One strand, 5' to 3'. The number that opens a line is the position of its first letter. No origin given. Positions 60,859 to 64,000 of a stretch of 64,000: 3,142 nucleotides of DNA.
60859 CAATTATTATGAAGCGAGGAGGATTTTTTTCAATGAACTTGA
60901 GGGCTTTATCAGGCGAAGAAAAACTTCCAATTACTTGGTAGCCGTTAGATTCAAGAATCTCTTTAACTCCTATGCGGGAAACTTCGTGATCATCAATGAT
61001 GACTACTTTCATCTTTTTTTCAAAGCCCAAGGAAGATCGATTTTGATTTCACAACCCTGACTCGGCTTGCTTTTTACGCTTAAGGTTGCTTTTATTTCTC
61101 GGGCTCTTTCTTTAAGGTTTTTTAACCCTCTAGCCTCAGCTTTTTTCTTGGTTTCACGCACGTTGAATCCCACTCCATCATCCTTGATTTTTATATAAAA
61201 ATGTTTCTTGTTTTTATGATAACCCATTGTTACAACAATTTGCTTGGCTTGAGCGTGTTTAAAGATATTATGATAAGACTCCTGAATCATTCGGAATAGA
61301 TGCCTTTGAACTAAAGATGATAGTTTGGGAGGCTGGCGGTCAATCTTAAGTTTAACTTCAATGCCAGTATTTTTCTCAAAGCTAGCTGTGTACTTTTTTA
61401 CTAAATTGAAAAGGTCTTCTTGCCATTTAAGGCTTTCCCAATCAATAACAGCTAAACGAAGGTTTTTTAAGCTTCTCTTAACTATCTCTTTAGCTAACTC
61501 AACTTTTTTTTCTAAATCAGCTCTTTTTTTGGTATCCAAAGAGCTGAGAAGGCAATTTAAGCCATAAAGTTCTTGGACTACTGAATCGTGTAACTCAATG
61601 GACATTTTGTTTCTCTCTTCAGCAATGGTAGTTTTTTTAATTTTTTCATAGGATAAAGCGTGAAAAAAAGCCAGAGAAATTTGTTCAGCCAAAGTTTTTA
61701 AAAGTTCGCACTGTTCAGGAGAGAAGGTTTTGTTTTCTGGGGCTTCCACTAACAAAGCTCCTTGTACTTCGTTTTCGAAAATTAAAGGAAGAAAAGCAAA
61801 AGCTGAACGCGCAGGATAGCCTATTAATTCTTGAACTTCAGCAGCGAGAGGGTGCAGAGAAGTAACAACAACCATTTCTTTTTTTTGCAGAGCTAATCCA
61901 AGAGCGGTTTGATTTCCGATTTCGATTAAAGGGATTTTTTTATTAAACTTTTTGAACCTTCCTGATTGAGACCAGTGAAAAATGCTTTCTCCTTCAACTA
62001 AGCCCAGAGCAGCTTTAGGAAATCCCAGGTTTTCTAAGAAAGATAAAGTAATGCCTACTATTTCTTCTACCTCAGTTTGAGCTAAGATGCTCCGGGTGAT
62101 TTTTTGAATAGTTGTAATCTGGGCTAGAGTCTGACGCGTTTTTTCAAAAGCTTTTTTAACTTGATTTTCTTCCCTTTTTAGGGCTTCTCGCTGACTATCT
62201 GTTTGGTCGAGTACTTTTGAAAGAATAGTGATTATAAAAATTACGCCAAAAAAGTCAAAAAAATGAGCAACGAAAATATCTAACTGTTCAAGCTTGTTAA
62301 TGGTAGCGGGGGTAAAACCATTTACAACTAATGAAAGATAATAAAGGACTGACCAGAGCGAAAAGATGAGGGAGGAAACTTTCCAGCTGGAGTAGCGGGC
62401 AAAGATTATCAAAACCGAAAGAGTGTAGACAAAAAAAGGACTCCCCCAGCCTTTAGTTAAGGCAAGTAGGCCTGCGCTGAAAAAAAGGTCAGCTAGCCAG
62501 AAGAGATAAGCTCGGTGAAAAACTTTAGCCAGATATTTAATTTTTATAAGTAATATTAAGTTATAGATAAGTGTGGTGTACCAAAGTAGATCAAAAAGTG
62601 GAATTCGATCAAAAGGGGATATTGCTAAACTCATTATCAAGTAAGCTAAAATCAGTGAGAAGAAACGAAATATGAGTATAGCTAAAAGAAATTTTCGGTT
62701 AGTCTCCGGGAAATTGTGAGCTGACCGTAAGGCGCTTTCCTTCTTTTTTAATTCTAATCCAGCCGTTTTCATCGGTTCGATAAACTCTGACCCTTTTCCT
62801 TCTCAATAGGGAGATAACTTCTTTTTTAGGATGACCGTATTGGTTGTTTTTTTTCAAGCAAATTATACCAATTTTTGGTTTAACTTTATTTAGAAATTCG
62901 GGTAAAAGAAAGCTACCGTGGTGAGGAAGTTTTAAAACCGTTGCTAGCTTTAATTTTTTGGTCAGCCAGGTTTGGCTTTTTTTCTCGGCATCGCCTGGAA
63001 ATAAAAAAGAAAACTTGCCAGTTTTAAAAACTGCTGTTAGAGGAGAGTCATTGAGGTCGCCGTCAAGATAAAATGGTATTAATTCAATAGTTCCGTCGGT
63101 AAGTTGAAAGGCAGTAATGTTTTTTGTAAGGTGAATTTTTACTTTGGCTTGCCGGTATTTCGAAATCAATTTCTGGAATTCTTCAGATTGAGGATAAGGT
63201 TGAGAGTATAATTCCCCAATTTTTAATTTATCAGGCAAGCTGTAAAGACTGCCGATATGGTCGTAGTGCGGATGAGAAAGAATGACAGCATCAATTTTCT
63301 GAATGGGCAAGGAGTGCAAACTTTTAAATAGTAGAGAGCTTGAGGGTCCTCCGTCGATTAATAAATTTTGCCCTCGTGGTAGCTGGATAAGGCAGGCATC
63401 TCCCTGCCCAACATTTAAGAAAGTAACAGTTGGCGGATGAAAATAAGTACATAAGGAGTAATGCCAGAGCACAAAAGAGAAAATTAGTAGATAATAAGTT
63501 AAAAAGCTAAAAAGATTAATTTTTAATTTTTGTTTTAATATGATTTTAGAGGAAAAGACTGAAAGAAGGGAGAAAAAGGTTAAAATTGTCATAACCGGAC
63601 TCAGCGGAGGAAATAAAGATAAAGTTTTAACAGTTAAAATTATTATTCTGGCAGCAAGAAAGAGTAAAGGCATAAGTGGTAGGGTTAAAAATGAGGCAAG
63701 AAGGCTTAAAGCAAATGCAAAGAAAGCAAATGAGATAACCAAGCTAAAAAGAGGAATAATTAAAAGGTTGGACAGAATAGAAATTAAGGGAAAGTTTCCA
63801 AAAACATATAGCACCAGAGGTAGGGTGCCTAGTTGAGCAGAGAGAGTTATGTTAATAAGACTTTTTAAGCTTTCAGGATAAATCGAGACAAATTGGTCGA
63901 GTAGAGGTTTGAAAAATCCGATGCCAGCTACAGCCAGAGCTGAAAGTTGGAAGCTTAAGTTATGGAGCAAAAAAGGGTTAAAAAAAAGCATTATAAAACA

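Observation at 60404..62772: NarL-type two-component system inserted into, and translationally coupled within, the comEC-holA operon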

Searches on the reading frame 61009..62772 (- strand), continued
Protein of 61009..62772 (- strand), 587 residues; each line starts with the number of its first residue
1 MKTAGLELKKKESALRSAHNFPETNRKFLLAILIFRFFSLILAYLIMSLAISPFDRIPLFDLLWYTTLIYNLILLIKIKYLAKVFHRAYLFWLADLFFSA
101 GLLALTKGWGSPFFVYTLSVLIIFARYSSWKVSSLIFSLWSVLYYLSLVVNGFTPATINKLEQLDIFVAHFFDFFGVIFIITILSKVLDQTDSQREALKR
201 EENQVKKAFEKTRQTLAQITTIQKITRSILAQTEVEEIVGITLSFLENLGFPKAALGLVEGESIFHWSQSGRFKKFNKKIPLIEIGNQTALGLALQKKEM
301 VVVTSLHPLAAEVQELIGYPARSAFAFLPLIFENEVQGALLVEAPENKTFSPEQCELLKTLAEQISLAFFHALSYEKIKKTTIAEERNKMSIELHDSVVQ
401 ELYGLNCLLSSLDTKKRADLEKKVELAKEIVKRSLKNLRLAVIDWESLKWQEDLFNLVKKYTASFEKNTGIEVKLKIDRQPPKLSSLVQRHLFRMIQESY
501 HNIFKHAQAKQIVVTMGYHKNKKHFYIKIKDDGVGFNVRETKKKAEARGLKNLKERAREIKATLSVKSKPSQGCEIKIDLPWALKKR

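Call 48: search_protein_families(library=ncbifam, proteins=[window:61009-62772:-, L174:4421-5332:+], max_evalue=0.01)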
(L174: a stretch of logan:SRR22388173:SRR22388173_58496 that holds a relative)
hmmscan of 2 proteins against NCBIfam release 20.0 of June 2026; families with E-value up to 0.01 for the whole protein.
window:61009-62772:- (587 aa): 10 families
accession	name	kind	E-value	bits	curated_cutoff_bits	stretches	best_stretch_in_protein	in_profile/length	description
NF007896.0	PRK10600.1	equivalog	9.4e-27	93.9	578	1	337-579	341-582/598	nitrate/nitrite two-component system sensor histidine kinase NarX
NF047786.1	his_kin_MadS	equivalog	4.2e-26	92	500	1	379-581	223-434/434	MadS family sensor histidine kinase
NF008184.0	PRK10935.1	equivalog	1e-25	90.4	553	1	324-583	305-560/565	nitrate/nitrite two-component system sensor histidine kinase NarQ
NF052531.1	Strep_LiaS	equivalog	5.6e-25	88.3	450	1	379-581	125-326/328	envelope stress sensor histidine kinase LiaS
NF052443.1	SensHisKinMctS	equivalog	6.9e-24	84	700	1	382-584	246-450/457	two-component system sensor histidine kinase MctS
NF008649.0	PRK11644.1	equivalog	7.7e-17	61.2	408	1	387-582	304-496/499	signal transduction histidine-protein kinase/phosphatase UhpB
NF047322.1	HK_morpho_MacS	equivalog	3.7e-07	29.7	300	1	379-581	175-367/367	MacS family sensor histidine kinase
NF011958.0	PRK15429.1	equivalog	0.00062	18.5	830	1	324-380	299-355/692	formate hydrogenlyase transcriptional activator FlhA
NF008298.1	PRK11086.1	subfamily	0.00083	17.9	520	1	504-584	439-527/529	DcuS/MalK family sensor histidine kinase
NF040691.1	MtrAB_MtrB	equivalog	0.0014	17.7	450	1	463-542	360-436/507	MtrAB system histidine kinase MtrB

L174:4421-5332:+ (304 aa): 7 families
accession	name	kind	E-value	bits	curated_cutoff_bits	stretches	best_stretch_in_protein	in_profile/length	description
TIGR00229.1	sensory_box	domain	3.6e-15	56.2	22.9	2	110-225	14-126/126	PAS domain S-box protein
NF008468.0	PRK11360.1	equivalog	0.00036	19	646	0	112-225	279-387/616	two-component system sensor histidine kinase AtoS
NF053781.1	cdiGMPphdstlr2612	equivalog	0.0011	16.7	1600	0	229-284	156-211/1268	Tlr1612 family c-di-GMP phosphodiesterase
NF052573.1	HisKinEspAMyxo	equivalog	0.005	14.9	1400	1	191-281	219-309/755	serine histidine kinase EspA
NF041777.1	sens_FixL_Rhizob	equivalog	0.0052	15.5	850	1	126-287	21-184/485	sensor protein FixL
NF041593.1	histid_kinase_PdhS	equivalog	0.0056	14.6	2000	0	109-142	675-708/1041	cell-division control histidine kinase PdhS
TIGR02040.1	PpsR-CrtJ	equivalog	0.0058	15.7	275.4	0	120-253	153-279/442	transcriptional regulator PpsR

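Call 49: search_protein_families(library=pfam, proteins=[L174:4421-5332:+, L173:12158-13741:+], max_evalue=10)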
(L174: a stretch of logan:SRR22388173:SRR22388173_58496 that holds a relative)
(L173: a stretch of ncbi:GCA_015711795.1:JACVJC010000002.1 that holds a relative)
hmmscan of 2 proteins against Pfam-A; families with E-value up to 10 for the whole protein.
L174:4421-5332:+ (304 aa): 6 families
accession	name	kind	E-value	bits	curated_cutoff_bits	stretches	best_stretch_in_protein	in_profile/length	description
PF08448.16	PAS_4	-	2.6e-19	69.9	23.1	2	112-216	6-106/110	PAS fold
PF00989.32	PAS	-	2.1e-14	53.9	22.6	2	108-214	9-112/113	PAS fold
PF13426.13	PAS_9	-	3.4e-09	37.4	27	2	239-283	4-48/103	PAS domain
PF13188.13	PAS_8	-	7.4e-06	26.1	21.8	2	112-161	12-59/65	PAS domain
PF24820.1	Diguanyl_cycl_sensor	-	6.7e-05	23.2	28.1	1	112-158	7-52/109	Diguanylate cyclase-like sensor domain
PF08447.18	PAS_3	-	0.0087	16.7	25.6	1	249-300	2-54/89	PAS fold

L173:12158-13741:+ (527 aa): 3 families
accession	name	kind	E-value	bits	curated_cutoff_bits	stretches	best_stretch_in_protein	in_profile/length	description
PF03023.19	MurJ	-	1.2e-90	304.7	27.4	1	38-470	10-437/451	Lipid II flippase MurJ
PF01554.23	MatE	-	6.8e-11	42.6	24.9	2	265-403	28-161/161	MatE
PF01127.27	Sdh_cyt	-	0.0083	16.7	25.8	1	306-382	18-94/122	Succinate dehydrogenase/Fumarate reductase transmembrane subunit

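Call 61: predict_structure(alignment_id=A4)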
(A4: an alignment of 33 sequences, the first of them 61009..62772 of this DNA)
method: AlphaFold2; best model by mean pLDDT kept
length: 587 residues; sequences in the alignment: 33
mean_pLDDT: 81.1   pTM: 0.43
mean pLDDT of the five models: 81.1, 80.0, 79.1, 78.6, 78.6
residues with pLDDT >= 90: 104; 70-90: 396; 50-70: 68; < 50: 19
segments of 3 or more residues with pLDDT < 50: 13-19, 445-448, 584-587
pLDDT, mean of each block of 10 residues (from residue 1): 53 49 83 94 89 78 94 92 82 91 86 90 85 89 89 83 83 87 86 83 85 81 81 85 87 85 76 54 67 83 70 63 82 88 81 89 89 85 76 77 83 78 84 76 53 82 84 85 79 89 85 88 87 85 69 87 89 90 53
secondary structure, 60 per line:
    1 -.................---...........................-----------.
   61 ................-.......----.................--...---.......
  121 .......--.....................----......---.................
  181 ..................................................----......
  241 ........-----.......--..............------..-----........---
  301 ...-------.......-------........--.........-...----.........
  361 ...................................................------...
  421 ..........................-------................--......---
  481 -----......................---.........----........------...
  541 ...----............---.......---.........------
elements in order: H2-18 H22-48 H60-76 H78-84 H89-105 H114-127 H130-150 H155-160 H164-230 H235-248 E254-260 E263-270 H271-276 H290-297 E301-303 H311-317 E325-332 E335-343 H352-411 H418-446 H454-469 E472-477 H486-507 E511-519 E524-531 H538-543 H548-559 E563-569 E573-581

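Call 64: fold_search(model_id=the predicted structure, library=pdb)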
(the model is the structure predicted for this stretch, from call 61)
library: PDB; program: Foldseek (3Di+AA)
matches with E <= 10: 1081; with E <= 0.001: 508
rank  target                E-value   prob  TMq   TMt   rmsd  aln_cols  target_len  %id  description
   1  9a5d_A                3.5e-12  1.00  0.20  0.20  19.5       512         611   12  Integrative model of WALK-YYCH by crosslinking MS and deep learning (released 2024-09-18)
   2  4gcz_B                2.2e-11  1.00  0.27  0.38  17.6       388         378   14  Structure of a blue-light photoreceptor (released 2013-06-19)
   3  4gcz_A                8.3e-11  1.00  0.20  0.29  17.5       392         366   14  Structure of a blue-light photoreceptor (released 2013-06-19)
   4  8a6x_B                9.7e-11  1.00  0.19  0.28  21.5       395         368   13  Crystal structure of a chimeric LOV-Histidine kinase SB2F1 (asymmetrical variant, trigonal form with long c axis) (released 2024-01-10)
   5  8a52_A                1.2e-10  1.00  0.18  0.27  21.6       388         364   12  Crystal structure of a chimeric LOV-Histidine kinase SB2F1 (asymmetrical variant, trigonal form with long c-axis) (released 2023-12-27)
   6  8a7f_A                2.4e-10  1.00  0.18  0.28  21.5       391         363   12  Crystal structure of a chimeric LOV-Histidine kinase SB2F1-I66R mutant (asymmetrical variant, trigonal form with long  (released 2024-01-10)
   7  8a3u                  4.3e-10  1.00  0.18  0.28  21.4       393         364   12  Crystal structure of a chimeric LOV-Histidine kinase SB2F1 (symmetrical variant, trigonal form with short c-axis) (released 2023-12-20)
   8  4r3a_A                4.5e-10  1.00  0.20  0.35  24.4       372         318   11  Erythrobacter litoralis EL346 blue-light activated histidine kinase (released 2014-12-03)
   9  4gt8                  5.0e-10  1.00  0.21  0.87   1.8       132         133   31  Crystal Structure of the Catalytic and ATP-binding Domain from VraS in Complex with ADP (released 2013-08-28)
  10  8a7h_A                7.5e-10  1.00  0.18  0.28  21.4       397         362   12  Crystal structure of a chimeric LOV-Histidine kinase SB2F1-I66R mutant (light state; asymmetrical variant, trigonal fo (released 2024-01-10)
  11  8a7f_B                8.4e-10  1.00  0.18  0.27  22.5       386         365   13  Crystal structure of a chimeric LOV-Histidine kinase SB2F1-I66R mutant (asymmetrical variant, trigonal form with long  (released 2024-01-10)
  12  9eut_A                1.3e-09  1.00  0.25  0.21  16.2       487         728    9  Cryo-EM structure of the full-length Pseudomonas aeruginosa bacteriophytochrome in its Pr state (released 2024-09-04)
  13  5iuj_A                1.6e-09  1.00  0.20  0.49  14.5       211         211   21  Crystal structure of the DesK-DesR complex in the phosphotransfer state with low Mg2+ (20 mM) (released 2016-12-21)
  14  5iuk_D                1.7e-09  1.00  0.20  0.49  14.7       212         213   21  Crystal structure of the DesK-DesR complex in the phosphotransfer state with high Mg2+ (150 mM) (released 2016-12-21)
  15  5iuj_D                3.3e-09  1.00  0.20  0.50  15.0       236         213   20  Crystal structure of the DesK-DesR complex in the phosphotransfer state with low Mg2+ (20 mM) (released 2016-12-21)
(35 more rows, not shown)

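Call 98: search_solved_structures(query=window:61009-62772:-, max_evalue=0.001)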
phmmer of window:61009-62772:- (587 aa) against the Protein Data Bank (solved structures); distinct sequences matched with E-value up to 0.001: 7.
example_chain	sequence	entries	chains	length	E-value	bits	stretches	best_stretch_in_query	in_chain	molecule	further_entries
4gt8_A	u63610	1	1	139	5.4e-14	55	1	472-581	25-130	Sensor protein vraS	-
3gig_A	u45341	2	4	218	1.5e-06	30.5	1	376-568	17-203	Sensor histidine kinase desK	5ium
7ssj_A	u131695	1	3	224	2.8e-06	29.6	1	376-568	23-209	Sensor histidine kinase DesK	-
3ehf_A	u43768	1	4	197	3.7e-06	29.2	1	385-568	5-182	Sensor kinase (YocF protein)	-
3ehh_A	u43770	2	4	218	1.2e-05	27.5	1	376-568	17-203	Sensor kinase (YocF protein)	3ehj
3gie_A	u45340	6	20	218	2e-05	26.8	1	376-568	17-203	Sensor histidine kinase desK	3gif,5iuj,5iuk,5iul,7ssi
5w10_A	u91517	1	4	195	2.9e-05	26.2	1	290-379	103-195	cGMP-specific phosphodiesterase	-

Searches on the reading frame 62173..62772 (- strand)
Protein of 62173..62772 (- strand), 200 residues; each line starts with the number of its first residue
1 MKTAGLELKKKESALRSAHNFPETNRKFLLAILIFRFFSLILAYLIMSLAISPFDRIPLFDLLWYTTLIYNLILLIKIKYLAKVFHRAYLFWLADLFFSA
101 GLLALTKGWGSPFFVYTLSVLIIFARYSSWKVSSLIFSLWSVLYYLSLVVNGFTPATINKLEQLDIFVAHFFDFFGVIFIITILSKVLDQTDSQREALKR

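Call 49: search_protein_families(library=pfam, proteins=[window:62173-62772:-], max_evalue=10)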
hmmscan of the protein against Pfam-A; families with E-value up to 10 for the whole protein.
window:62173-62772:- (200 aa): 0 families

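Call 72: predict_structure(alignment_id=A6)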
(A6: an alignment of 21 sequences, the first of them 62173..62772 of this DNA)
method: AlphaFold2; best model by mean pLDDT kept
length: 200 residues; sequences in the alignment: 21
mean_pLDDT: 88.9   pTM: 0.80
mean pLDDT of the five models: 88.9, 88.0, 86.8, 86.4, 85.3
residues with pLDDT >= 90: 123; 70-90: 62; 50-70: 15; < 50: 0
segments of 3 or more residues with pLDDT < 50: none
pLDDT, mean of each block of 10 residues (from residue 1): 68 58 89 97 95 87 98 96 88 96 92 94 89 92 94 93 91 87 88 88
secondary structure, 60 per line:
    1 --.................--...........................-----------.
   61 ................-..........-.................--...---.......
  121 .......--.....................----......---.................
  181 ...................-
elements in order: H3-19 H22-48 H60-76 H78-87 H89-105 H114-127 H130-150 H155-160 H164-199

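Call 77: fold_search(model_id=the predicted structure, library=pdb)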
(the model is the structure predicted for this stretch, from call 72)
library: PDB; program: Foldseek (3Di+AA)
matches with E <= 10: 62; with E <= 0.001: 0
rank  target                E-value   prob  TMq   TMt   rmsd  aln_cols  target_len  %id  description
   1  8u8f_R                9.5e-01  0.20  0.24  0.19  17.1       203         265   15  GPR3 Orphan G-coupled Protein Receptor in complex with Dominant Negative Gs. (released 2024-03-06)
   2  6rz6                  1.3e+00  0.13  0.23  0.15  19.5       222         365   14  Crystal structure of the human cysteinyl leukotriene receptor 2 in complex with ONO-2570366 (C2221 space group) (released 2019-12-11)
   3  8iys_R                1.7e+00  0.18  0.28  0.20  18.1       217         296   12  TUG891-bound FFAR4 in complex with Gq (released 2023-06-21)
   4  6k6k                  2.2e+00  0.10  0.22  0.21  10.4       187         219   11  The crystal structure of light-driven cyanobacterial chloride importer (N63A/P118A) Mastigocladopsis repens (released 2020-06-03)
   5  7vg4_D                2.3e+00  0.09  0.19  0.19  16.9       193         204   11  10,5-methenyltetrahydrofolate cyclohydrolase from Methylobacterium extorquens AM1 strain (released 2022-07-06)
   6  4u5a_B                2.3e+00  0.08  0.21  0.22  17.4       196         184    9  Sporozoite Protein for Cell Traversal (released 2014-12-24)
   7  6rz9                  2.3e+00  0.08  0.20  0.14  19.1       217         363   12  Crystal structure of the human cysteinyl leukotriene receptor 2 in complex with ONO-2770372 (released 2019-12-11)
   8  6k6i                  2.4e+00  0.08  0.22  0.21  10.6       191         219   12  The crystal structure of light-driven cyanobacterial chloride importer from Mastigocladopsis repens (released 2020-06-03)
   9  6z0c_C                2.5e+00  0.08  0.21  0.22  19.8       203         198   13  Structure of in silico modelled artificial Maquette-3 protein (released 2021-03-17)
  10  4ckg_A                2.5e+00  0.06  0.17  0.11  31.8       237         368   14  Helical reconstruction of ACAP1(BAR-PH domain) decorated membrane tubules by cryo-electron microscopy (released 2014-10-15)
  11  8d9p                  2.6e+00  0.11  0.25  0.25  18.5       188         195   11  De Novo Photosynthetic Reaction Center Protein Equipped with Heme B and Mn(II) cations (released 2022-09-28)
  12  7cj3_B                3.3e+00  0.10  0.23  0.19   9.9       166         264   14  Crystal structure of the transmembrane domain of Salpingoeca rosetta rhodopsin phosphodiesterase (released 2020-11-25)
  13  6wp8                  3.7e+00  0.08  0.24  0.22  10.0       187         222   12  Proton-pumping mutant of Mastigocladopsis repens rhodopsin chloride pump (released 2020-07-29)
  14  8i2g_R                3.9e+00  0.08  0.23  0.11  16.9       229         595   11  FSHR-Follicle stimulating hormone-compound 716340-Gs complex (released 2023-03-29)
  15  5jdo_A                3.9e+00  0.04  0.18  0.17  26.9       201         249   11  T. congolense haptoglobin-haemoglobin receptor in complex with haemoglobin (released 2016-04-27)
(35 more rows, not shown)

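Call 88: search_protein_families(library=pfam, alignment_id=A6, max_evalue=1)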
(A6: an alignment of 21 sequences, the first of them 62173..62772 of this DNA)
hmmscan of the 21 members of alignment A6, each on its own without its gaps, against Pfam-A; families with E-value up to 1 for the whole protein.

A. member 1, window:62173-62772:- (200 aa): 0 families

B. families by the number of members that match (of 21 scanned): 10 families
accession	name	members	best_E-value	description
PF25323.1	6TM_PilS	5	9.3e-08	PilS-like transmembrane domain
PF20969.2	MASE11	1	0.0068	MASE11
PF18900.5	DUF5656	1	0.023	Protein of unknown function (DUF5656)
PF09788.14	Tmemb_55A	1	0.14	Transmembrane protein 55A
PF02600.21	DsbB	1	0.14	Disulfide bond formation protein DsbB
PF14822.12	Vasohibin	1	0.15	Vasohibin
PF10031.14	DUF2273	1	0.18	Small integral membrane protein (DUF2273)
PF13493.11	DUF4118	1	0.23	Domain of unknown function (DUF4118)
PF05230.16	MASE2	1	0.26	MASE2 domain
PF05493.18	ATP_synt_H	1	0.8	ATP synthase subunit H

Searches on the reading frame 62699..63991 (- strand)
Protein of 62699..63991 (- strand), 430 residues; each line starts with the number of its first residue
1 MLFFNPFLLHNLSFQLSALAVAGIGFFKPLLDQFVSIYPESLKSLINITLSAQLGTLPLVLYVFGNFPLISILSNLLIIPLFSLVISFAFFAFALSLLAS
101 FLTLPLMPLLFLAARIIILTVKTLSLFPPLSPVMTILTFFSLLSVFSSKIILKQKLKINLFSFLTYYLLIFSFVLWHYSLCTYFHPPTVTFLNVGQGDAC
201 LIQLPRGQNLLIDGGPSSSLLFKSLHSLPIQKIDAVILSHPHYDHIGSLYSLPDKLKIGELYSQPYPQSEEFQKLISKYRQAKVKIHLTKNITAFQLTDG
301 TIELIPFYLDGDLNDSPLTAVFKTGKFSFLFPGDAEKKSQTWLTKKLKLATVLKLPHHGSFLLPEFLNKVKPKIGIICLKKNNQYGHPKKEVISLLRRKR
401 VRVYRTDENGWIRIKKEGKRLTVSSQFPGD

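Call 3: search_protein_families(library=pfam, proteins=[window:62699-63991:-], max_evalue=0.01)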
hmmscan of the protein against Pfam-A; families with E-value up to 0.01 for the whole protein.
window:62699-63991:- (430 aa): 5 families
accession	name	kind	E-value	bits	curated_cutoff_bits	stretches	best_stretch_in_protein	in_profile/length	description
PF03772.21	Competence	-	7.4e-17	62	23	1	1-139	111-255/270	Competence protein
PF00753.33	Lactamase_B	-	1.5e-15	58.1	22.7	1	193-360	2-173/196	Metallo-beta-lactamase superfamily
PF12706.13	Lactamase_B_2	-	2.3e-08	34.3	27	1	209-336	2-144/200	Beta-lactamase superfamily domain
PF25281.1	MBL_MAP1B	-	0.00089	18.8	37.6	1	186-252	20-84/279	MAP1B MBL-like domain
PF16661.11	Lactamase_B_6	-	0.0041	17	27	1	209-255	8-58/193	Metallo-beta-lactamase superfamily domain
